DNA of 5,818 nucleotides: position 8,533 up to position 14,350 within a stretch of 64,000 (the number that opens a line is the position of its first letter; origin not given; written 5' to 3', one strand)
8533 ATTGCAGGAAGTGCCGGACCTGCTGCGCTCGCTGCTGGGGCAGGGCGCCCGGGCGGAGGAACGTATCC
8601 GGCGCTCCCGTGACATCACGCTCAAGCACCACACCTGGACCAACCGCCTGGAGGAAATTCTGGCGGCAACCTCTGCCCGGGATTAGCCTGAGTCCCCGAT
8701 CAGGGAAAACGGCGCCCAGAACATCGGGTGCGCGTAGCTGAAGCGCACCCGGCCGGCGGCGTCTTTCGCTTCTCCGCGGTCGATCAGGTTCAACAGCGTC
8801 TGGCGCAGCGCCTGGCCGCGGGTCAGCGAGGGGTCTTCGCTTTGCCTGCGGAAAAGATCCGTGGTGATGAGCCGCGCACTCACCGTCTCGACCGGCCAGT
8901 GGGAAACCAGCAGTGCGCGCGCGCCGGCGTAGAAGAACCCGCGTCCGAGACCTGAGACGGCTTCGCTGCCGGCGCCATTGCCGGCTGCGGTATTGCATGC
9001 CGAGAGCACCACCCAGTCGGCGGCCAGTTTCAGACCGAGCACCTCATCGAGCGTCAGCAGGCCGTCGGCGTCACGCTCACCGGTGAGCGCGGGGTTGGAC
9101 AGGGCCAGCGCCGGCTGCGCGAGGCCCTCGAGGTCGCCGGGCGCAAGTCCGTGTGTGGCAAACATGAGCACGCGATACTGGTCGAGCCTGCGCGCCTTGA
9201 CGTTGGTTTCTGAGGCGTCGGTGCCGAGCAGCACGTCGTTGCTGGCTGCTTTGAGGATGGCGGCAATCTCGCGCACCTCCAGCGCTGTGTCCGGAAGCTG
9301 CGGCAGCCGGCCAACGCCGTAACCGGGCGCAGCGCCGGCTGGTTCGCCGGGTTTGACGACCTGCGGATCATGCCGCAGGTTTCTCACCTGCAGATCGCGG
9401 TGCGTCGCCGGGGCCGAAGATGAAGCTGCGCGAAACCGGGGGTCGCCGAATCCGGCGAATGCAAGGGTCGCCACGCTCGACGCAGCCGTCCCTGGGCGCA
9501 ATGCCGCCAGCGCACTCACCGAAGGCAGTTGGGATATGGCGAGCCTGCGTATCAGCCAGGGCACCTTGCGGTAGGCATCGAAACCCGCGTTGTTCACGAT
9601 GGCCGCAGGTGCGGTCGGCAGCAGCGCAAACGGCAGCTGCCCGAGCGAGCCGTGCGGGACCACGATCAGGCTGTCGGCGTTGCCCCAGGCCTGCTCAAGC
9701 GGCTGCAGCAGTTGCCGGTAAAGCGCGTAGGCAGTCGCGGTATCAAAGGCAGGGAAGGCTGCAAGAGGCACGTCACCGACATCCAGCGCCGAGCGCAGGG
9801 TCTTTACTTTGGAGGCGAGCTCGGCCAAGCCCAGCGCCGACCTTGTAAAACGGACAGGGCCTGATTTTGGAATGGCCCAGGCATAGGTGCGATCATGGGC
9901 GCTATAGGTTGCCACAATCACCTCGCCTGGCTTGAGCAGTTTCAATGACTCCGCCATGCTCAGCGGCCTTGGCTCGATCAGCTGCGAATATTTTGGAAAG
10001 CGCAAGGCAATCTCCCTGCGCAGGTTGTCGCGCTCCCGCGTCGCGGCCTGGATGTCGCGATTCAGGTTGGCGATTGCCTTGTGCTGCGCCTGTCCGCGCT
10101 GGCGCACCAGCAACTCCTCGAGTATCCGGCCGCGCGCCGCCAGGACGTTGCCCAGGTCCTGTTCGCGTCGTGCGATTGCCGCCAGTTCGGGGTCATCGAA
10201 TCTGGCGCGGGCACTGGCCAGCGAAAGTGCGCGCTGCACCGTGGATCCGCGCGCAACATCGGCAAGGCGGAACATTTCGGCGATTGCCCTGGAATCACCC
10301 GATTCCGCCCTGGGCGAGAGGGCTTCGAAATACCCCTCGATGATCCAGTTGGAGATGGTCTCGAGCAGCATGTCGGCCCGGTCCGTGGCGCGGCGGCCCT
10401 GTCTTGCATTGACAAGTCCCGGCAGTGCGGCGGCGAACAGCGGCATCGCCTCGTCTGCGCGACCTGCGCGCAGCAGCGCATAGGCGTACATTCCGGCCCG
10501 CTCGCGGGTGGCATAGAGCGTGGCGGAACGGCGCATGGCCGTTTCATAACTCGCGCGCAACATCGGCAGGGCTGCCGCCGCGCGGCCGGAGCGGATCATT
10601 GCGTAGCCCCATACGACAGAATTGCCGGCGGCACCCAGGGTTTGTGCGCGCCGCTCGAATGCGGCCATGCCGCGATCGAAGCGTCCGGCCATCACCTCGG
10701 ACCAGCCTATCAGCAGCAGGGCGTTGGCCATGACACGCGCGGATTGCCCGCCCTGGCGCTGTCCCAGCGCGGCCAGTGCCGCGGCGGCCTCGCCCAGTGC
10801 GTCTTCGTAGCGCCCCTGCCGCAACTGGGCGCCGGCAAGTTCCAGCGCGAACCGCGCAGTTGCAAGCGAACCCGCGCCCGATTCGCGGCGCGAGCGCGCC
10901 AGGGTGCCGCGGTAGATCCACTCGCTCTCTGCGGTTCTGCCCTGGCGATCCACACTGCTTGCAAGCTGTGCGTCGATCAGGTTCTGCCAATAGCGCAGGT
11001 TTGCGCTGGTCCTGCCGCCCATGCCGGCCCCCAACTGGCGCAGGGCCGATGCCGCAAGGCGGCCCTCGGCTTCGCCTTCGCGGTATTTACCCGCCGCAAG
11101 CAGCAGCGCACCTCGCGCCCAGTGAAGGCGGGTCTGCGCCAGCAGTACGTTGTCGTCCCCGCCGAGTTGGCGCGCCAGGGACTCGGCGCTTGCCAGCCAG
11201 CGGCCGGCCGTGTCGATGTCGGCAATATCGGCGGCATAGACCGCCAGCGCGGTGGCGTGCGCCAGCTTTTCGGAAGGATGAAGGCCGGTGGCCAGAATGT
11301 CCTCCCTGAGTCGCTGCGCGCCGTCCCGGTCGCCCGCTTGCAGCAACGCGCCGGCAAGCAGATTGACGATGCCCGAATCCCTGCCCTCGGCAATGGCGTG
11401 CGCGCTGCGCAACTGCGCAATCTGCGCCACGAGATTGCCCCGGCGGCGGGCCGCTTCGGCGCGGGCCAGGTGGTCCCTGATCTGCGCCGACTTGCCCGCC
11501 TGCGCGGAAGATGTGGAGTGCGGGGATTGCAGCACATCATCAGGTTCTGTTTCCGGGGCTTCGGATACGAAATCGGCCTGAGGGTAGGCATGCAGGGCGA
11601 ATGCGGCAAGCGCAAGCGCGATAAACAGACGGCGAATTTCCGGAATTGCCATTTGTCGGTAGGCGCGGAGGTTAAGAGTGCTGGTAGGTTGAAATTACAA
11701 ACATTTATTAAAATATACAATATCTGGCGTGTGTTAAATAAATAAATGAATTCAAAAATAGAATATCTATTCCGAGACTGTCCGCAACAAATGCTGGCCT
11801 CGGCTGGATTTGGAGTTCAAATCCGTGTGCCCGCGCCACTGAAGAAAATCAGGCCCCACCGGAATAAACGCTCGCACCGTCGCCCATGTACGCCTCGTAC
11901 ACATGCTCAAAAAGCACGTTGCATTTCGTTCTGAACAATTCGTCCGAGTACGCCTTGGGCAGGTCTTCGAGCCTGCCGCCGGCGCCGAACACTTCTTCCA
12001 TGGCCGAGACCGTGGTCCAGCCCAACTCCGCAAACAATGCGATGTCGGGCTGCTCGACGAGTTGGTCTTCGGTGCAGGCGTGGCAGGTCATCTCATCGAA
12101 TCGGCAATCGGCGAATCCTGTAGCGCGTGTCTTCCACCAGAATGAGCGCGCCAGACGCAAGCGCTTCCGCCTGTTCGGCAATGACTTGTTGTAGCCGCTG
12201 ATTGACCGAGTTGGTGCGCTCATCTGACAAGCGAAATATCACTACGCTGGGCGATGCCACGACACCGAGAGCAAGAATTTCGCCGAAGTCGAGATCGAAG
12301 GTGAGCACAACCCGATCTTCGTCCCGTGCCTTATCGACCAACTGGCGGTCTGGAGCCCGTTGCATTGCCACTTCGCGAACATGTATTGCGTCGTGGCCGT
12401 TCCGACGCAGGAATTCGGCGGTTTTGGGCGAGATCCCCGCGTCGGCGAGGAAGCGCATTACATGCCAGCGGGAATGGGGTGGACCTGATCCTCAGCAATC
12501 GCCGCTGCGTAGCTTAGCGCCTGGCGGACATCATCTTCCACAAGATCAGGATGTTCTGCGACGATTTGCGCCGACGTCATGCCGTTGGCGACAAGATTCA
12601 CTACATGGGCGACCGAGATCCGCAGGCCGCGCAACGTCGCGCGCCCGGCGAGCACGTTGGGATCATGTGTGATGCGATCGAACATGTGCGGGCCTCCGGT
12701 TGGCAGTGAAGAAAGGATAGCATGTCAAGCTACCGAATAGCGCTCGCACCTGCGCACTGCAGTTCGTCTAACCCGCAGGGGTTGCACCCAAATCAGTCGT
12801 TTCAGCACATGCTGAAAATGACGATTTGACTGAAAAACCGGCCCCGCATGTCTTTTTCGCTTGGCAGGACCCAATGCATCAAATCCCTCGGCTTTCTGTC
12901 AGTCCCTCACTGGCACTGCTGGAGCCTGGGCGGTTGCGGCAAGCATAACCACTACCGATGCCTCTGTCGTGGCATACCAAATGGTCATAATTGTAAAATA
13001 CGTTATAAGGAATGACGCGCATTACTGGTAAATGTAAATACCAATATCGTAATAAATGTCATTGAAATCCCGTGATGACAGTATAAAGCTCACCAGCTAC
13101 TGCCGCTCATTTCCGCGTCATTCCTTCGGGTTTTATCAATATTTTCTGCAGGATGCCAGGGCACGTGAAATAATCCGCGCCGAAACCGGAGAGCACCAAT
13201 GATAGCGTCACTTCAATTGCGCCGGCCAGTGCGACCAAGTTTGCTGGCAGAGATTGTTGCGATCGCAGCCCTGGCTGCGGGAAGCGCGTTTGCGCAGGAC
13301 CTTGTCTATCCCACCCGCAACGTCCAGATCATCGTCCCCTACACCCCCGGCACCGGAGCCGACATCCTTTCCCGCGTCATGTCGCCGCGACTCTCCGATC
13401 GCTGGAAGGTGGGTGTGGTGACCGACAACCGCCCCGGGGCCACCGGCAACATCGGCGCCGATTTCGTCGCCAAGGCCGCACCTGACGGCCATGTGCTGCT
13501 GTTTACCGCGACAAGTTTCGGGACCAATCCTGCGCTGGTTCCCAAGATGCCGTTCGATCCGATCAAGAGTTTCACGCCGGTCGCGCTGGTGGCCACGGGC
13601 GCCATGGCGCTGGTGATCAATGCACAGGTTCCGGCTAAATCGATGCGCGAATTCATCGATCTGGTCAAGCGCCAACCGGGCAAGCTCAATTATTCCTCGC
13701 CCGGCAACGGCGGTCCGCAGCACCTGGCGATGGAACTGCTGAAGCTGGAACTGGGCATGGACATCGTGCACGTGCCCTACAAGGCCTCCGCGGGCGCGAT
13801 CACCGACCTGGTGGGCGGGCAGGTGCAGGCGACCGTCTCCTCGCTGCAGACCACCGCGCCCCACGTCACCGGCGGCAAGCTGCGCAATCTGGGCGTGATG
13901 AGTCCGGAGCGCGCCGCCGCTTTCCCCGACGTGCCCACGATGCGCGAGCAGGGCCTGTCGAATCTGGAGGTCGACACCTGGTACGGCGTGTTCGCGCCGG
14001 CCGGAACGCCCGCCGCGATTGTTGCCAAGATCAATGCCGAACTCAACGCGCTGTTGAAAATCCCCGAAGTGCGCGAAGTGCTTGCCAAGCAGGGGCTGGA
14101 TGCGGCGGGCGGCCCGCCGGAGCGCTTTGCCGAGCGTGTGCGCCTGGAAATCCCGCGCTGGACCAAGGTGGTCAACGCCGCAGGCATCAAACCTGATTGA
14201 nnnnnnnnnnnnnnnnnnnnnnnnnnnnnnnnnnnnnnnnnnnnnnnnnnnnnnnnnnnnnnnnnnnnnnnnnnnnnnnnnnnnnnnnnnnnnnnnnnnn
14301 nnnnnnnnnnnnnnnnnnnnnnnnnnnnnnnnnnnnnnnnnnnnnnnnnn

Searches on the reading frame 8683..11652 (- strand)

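Call 57: search_protein_families(library=pfam, proteins=[window:8683-11652:-])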
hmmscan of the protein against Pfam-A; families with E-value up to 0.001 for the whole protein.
window:8683-11652:- (989 aa): 1 family
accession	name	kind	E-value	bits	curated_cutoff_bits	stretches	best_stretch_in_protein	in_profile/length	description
PF12770.12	CHAT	-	4.6e-51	174.4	24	1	639-987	2-289/289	CHAT domain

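Call 62: search_protein_families(library=ncbifam, proteins=[window:8683-11652:-], max_evalue=0.01)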
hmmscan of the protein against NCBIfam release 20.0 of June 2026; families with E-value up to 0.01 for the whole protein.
window:8683-11652:- (989 aa): 0 families

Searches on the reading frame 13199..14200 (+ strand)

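Call 44: search_protein_families(library=pfam, proteins=[window:13199-14200:+])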
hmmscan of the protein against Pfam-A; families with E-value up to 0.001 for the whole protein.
window:13199-14200:+ (333 aa): 1 family
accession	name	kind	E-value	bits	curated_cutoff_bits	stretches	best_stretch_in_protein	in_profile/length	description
PF03401.19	TctC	-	1.8e-70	238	27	1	59-329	3-273/274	Tripartite tricarboxylate transporter family receptor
